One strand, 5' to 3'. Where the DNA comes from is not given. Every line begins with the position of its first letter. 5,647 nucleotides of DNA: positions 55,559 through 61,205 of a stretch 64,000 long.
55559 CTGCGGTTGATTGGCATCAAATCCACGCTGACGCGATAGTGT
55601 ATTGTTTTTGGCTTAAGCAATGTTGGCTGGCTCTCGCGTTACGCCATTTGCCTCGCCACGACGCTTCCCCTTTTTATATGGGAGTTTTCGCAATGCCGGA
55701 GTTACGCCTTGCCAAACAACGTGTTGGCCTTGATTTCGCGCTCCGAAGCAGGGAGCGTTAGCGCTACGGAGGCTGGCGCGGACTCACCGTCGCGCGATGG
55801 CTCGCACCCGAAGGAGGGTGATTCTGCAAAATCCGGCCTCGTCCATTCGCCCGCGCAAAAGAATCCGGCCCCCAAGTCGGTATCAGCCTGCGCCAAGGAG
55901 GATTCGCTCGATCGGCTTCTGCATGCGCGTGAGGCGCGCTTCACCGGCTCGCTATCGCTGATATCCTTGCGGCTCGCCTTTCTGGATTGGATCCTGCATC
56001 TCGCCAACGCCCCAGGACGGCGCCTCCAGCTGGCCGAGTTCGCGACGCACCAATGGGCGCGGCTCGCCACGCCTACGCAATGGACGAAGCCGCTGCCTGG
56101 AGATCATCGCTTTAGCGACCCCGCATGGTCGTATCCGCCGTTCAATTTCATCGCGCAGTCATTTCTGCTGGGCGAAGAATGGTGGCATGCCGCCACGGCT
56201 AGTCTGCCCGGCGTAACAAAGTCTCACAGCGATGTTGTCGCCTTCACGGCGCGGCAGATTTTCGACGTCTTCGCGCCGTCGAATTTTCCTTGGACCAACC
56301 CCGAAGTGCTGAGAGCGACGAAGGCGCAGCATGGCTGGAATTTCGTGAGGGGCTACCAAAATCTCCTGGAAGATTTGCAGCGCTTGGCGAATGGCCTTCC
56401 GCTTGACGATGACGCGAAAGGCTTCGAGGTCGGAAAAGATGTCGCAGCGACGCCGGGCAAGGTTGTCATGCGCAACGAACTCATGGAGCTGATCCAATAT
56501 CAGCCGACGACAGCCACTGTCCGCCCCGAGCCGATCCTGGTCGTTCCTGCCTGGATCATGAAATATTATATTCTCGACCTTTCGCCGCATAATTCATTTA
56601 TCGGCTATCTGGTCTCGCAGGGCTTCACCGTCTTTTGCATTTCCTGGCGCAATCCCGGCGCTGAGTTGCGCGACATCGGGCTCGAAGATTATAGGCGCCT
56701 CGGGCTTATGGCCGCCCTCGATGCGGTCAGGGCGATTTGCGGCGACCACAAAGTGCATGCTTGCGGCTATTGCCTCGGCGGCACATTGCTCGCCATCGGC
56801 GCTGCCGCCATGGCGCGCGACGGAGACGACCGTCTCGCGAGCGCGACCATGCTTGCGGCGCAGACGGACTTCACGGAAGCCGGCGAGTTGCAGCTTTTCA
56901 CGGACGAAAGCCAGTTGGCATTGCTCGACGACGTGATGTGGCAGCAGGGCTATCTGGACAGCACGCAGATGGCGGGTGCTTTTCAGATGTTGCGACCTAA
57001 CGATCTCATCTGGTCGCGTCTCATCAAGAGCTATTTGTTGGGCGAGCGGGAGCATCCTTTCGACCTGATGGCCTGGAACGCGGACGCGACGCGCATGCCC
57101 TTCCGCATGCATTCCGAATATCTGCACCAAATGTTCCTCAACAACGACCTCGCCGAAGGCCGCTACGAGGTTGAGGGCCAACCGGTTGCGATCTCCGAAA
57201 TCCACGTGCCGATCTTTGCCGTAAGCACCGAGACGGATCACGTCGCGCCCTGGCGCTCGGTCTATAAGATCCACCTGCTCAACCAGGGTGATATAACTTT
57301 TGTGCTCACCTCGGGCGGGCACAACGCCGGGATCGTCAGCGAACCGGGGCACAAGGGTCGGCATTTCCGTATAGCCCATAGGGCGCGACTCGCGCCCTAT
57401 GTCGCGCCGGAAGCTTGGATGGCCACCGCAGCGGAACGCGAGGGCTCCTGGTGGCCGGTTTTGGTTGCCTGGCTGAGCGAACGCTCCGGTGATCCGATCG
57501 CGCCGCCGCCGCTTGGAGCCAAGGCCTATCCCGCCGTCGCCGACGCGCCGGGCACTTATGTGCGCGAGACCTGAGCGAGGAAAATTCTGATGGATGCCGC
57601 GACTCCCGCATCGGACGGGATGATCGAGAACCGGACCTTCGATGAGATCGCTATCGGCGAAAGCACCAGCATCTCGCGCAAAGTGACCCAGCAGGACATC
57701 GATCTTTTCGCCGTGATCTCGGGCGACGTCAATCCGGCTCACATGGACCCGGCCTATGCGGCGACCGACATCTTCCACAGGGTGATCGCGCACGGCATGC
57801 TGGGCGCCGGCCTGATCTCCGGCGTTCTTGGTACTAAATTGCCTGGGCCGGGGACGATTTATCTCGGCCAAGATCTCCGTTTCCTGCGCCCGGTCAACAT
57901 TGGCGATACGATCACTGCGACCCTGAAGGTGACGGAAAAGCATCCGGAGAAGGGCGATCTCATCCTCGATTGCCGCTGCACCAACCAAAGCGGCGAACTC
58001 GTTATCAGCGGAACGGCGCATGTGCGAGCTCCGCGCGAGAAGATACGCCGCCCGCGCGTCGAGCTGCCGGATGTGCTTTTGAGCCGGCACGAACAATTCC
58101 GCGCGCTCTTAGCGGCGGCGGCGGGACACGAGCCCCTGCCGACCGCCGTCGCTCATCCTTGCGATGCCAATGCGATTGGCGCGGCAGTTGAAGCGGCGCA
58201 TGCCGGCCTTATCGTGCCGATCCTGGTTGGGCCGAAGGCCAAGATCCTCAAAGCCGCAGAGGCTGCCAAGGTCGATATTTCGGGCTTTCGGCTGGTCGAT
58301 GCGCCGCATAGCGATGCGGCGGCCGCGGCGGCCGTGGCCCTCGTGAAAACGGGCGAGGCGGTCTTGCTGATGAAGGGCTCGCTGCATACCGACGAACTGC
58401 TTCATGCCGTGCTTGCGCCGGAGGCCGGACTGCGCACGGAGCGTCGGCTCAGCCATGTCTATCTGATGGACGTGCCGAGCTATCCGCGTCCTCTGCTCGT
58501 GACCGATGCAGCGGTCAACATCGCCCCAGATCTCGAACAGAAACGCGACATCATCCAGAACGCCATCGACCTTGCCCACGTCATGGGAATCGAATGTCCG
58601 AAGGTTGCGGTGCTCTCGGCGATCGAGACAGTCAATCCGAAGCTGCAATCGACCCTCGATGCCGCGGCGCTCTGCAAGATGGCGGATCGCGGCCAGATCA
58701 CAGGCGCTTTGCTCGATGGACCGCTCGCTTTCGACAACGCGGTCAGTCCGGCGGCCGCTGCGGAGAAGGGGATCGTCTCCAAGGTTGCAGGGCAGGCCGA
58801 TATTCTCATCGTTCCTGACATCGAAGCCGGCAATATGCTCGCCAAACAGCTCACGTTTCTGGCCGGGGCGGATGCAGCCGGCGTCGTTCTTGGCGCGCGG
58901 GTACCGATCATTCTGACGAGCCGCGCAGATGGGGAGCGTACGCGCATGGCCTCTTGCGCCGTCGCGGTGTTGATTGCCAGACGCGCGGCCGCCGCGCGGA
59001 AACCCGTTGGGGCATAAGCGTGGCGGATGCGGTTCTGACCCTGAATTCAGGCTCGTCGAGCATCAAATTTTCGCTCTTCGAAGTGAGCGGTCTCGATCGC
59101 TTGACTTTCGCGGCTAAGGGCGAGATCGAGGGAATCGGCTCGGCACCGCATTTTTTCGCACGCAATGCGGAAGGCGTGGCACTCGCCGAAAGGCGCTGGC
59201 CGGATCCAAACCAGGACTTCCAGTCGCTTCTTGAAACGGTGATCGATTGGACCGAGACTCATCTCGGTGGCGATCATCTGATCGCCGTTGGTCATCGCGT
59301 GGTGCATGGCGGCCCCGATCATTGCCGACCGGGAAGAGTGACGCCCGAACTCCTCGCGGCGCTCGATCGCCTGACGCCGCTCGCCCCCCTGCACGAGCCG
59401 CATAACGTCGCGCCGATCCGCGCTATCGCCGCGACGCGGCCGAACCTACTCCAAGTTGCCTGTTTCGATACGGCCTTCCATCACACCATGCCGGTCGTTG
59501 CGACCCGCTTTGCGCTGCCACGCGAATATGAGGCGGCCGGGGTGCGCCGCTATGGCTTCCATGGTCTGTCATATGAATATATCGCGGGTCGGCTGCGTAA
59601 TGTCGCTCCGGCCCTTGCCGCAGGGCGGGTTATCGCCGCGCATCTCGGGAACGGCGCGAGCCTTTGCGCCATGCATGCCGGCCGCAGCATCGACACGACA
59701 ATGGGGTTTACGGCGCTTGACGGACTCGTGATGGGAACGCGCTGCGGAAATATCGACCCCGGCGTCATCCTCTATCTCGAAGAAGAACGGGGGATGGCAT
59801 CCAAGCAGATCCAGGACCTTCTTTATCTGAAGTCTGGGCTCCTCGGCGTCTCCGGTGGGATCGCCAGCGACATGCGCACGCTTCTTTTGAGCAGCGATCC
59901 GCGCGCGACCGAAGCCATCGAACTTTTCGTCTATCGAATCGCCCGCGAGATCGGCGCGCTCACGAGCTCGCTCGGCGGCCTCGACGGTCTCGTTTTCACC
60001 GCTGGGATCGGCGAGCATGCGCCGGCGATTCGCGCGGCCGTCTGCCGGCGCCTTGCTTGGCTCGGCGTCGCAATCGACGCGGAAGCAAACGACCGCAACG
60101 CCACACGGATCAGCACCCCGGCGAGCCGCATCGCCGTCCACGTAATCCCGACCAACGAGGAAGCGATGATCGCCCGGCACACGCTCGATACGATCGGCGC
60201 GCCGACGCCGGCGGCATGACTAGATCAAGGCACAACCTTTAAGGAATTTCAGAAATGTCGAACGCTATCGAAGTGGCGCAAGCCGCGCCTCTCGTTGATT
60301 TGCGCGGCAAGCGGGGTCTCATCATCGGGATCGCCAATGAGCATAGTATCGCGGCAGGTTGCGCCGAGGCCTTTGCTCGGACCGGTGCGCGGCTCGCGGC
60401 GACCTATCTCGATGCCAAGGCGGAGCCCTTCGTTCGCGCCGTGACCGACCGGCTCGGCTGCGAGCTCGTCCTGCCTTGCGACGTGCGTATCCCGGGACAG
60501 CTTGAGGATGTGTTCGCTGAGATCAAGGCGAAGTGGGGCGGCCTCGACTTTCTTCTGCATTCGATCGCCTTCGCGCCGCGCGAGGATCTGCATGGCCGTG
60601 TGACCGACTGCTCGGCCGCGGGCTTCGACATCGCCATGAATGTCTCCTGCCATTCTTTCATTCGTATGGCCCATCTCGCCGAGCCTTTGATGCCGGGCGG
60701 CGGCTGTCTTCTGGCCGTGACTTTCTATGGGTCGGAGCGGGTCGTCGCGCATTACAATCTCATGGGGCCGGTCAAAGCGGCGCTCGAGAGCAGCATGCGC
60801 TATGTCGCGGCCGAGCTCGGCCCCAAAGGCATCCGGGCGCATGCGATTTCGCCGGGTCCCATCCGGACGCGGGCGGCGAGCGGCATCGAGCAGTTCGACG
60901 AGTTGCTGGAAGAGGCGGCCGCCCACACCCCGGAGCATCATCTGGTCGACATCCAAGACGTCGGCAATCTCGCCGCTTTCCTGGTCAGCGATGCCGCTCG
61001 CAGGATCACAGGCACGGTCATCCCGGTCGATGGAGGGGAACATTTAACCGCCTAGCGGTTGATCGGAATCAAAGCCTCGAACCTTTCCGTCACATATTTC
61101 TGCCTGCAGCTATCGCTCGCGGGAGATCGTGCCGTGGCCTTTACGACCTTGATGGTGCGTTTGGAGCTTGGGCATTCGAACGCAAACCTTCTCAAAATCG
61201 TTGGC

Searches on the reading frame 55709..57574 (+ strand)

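Call 13: search_protein_families(library=pfam, proteins=[window:55709-57574:+], max_evalue=0.001)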
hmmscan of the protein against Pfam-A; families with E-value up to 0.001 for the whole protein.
window:55709-57574:+ (621 aa): 3 families
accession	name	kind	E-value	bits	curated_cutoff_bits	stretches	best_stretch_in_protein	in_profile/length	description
PF07167.19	PhaC_N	-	2.7e-57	193.7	23.7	1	132-301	2-173/173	Poly-beta-hydroxybutyrate polymerase (PhaC) N-terminus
PF12551.13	PHBC_N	-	2.8e-16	59.5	25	1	65-104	4-43/43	Poly-beta-hydroxybutyrate polymerase N terminal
PF00561.26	Abhydrolase_1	-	2.6e-15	57.2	25.8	1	275-542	2-242/245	alpha/beta hydrolase fold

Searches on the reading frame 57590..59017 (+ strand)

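Call 13: search_protein_families(library=pfam, proteins=[window:57590-59017:+], max_evalue=0.001)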
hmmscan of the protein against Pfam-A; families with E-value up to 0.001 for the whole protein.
window:57590-59017:+ (475 aa): 3 families
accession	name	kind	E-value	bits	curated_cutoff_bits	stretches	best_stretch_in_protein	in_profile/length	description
PF01515.24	PTA_PTB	-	2.5e-43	149.1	24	1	245-459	105-318/319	Phosphate acetyl/butaryl transferase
PF01575.25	MaoC_dehydratas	-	4.9e-23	81.5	27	1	26-118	12-105/123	MaoC like domain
PF13452.11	FAS1_DH_region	-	4.9e-08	33.6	22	1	25-139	7-130/132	FAS1-like, dehydratase domain region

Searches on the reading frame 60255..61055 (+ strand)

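Call 51: search_protein_families(library=pfam, proteins=[window:60255-61055:+], max_evalue=0.001)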
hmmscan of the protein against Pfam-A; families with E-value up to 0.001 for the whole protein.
window:60255-61055:+ (266 aa): 2 families
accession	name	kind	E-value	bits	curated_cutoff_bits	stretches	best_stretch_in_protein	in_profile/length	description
PF13561.12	adh_short_C2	-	1.5e-83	280.5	27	1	25-262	1-235/236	Enoyl-(Acyl carrier protein) reductase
PF00106.31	adh_short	-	1e-15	58.2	26.6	1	30-212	10-191/195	short chain dehydrogenase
